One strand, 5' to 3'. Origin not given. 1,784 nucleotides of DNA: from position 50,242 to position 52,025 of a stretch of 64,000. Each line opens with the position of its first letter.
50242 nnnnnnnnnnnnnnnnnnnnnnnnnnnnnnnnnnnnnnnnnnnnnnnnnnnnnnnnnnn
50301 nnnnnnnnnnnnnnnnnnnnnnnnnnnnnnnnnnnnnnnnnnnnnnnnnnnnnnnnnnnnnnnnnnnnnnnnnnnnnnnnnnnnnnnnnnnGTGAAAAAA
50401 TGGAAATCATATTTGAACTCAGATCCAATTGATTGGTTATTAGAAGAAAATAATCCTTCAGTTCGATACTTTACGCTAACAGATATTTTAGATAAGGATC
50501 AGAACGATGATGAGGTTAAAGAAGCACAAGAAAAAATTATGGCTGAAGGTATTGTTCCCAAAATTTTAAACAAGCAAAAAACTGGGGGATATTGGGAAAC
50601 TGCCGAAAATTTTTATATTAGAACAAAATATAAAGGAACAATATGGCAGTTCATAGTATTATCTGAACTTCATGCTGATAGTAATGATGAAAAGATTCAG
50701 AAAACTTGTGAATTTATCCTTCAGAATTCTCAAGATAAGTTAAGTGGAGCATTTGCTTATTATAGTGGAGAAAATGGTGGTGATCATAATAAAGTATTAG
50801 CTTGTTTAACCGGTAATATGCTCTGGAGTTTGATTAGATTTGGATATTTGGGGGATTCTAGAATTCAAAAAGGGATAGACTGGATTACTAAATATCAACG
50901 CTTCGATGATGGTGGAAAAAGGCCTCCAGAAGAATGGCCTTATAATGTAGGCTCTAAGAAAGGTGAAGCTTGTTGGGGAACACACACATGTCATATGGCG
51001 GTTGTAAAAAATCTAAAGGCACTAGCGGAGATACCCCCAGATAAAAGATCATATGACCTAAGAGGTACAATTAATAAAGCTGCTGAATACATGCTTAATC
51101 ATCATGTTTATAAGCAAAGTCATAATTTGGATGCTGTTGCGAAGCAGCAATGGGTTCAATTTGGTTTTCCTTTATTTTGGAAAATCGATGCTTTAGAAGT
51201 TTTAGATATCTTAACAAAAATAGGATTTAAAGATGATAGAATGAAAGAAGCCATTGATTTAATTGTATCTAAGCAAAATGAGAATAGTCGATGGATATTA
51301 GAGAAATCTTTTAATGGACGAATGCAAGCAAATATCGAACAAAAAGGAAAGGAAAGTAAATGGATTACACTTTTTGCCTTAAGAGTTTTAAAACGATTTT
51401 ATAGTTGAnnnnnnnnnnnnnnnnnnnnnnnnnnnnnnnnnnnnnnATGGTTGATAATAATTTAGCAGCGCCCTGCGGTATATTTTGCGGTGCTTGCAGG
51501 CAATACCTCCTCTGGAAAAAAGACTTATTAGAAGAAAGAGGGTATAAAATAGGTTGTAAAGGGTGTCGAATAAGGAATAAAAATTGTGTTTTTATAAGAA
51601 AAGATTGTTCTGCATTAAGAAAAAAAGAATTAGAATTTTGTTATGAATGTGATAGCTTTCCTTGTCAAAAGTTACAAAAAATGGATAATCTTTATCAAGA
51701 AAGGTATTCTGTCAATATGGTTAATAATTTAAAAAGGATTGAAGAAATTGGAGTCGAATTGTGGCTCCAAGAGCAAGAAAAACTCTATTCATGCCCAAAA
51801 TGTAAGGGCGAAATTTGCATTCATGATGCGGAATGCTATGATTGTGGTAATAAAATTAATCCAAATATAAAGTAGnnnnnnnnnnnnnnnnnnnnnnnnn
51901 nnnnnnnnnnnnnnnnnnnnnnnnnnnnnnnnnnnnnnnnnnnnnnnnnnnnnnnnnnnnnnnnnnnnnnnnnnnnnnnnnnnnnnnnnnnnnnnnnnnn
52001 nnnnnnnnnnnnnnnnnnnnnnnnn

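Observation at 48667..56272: Seven-gene operon of mostly uncharacterised families: PadR, 2x BtrH_N/DUF4872-like, alpha/alpha-toroid-like, DUF3795-like, SAM-MTase, UvrB-domain-less UvrA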

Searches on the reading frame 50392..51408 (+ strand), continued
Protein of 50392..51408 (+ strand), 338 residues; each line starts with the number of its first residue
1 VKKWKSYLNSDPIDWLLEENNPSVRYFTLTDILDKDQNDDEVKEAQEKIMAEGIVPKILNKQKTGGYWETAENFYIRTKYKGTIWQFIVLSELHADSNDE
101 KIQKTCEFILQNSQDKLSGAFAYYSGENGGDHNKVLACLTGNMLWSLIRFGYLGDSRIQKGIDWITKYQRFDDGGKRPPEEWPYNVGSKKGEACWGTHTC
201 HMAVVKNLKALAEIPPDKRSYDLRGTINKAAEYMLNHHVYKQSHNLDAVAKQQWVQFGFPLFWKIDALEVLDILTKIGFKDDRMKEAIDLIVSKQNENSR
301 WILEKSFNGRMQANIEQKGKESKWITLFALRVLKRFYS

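Call 74: search_dna_similar(query=window:50392-51408:+, collection=plasmids, mode=protein, max_evalue=0.00001, max_rows=15)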
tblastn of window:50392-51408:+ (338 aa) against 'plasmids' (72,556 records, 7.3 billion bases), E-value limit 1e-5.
Records with a match: 9; places in all: 14; records where one place covers at least 80% of the query: 3.
Best place of each record, by identity: <60% 9.
By first word of the organism name: Enterococcus 5; Nonomuraea 1; Pararhizobium 1; Mycolicibacterium 1; Fulvitalea 1.
By predicted mobility (MOB-suite, as given by PLSDB): non-mobilizable 8; mobilizable 1.
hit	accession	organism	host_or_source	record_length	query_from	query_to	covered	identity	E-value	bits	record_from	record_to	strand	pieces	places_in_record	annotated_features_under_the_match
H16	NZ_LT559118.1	Nonomuraea gerenzanensis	-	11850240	13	333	95%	24.2%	3e-8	63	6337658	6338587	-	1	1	none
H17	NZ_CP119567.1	Pararhizobium qamdonense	cell culture,soil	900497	13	333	95%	23.7%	3e-10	69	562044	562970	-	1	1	squalene cyclase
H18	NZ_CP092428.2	Mycolicibacterium rufum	-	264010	12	333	95%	23.4%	2e-10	69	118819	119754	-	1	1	squalene cyclase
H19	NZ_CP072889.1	Enterococcus raffinosus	stream/river surface water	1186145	110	326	64%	26.8%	2e-7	61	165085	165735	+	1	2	record has no annotation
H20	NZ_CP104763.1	Enterococcus raffinosus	-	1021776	110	326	64%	26.8%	5e-7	59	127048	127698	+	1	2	record has no annotation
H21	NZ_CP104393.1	Enterococcus raffinosus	fermented food (Meju)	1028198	110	326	64%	26.8%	5e-7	59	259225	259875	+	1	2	record has no annotation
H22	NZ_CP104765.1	Enterococcus raffinosus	Homo sapiens,urine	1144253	110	326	64%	26.8%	5e-7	59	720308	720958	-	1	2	record has no annotation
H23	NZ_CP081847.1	Enterococcus raffinosus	Homo sapiens,feces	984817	110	326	64%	26.3%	5e-7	59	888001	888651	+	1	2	hypothetical protein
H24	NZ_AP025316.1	Fulvitalea axinellae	-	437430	110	334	67%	25.3%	4e-12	75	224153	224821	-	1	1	hypothetical protein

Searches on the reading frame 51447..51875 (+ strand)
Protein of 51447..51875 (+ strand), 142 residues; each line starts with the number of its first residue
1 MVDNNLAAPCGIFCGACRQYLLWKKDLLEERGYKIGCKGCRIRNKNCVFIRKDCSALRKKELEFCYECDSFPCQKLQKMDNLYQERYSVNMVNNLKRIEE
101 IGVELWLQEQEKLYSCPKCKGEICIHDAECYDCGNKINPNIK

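Call 3: search_protein_families(library=pfam, proteins=[window:51447-51875:+], max_evalue=0.01)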
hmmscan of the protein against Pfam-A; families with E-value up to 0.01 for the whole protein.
window:51447-51875:+ (142 aa): 1 family
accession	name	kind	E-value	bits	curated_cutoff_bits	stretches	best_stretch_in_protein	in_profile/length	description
PF12675.12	DUF3795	-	2.6e-10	41.1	22.6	1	7-77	2-82/83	Protein of unknown function (DUF3795)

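Call 4: search_protein_families(library=ncbifam, proteins=[window:51447-51875:+], max_evalue=0.01)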
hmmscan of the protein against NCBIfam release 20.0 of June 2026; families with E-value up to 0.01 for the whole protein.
window:51447-51875:+ (142 aa): 0 families

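Call 23: search_protein_families(library=padloc, proteins=[window:51447-51875:+], max_evalue=0.001)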
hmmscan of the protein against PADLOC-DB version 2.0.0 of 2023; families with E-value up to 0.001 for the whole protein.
window:51447-51875:+ (142 aa): 0 families
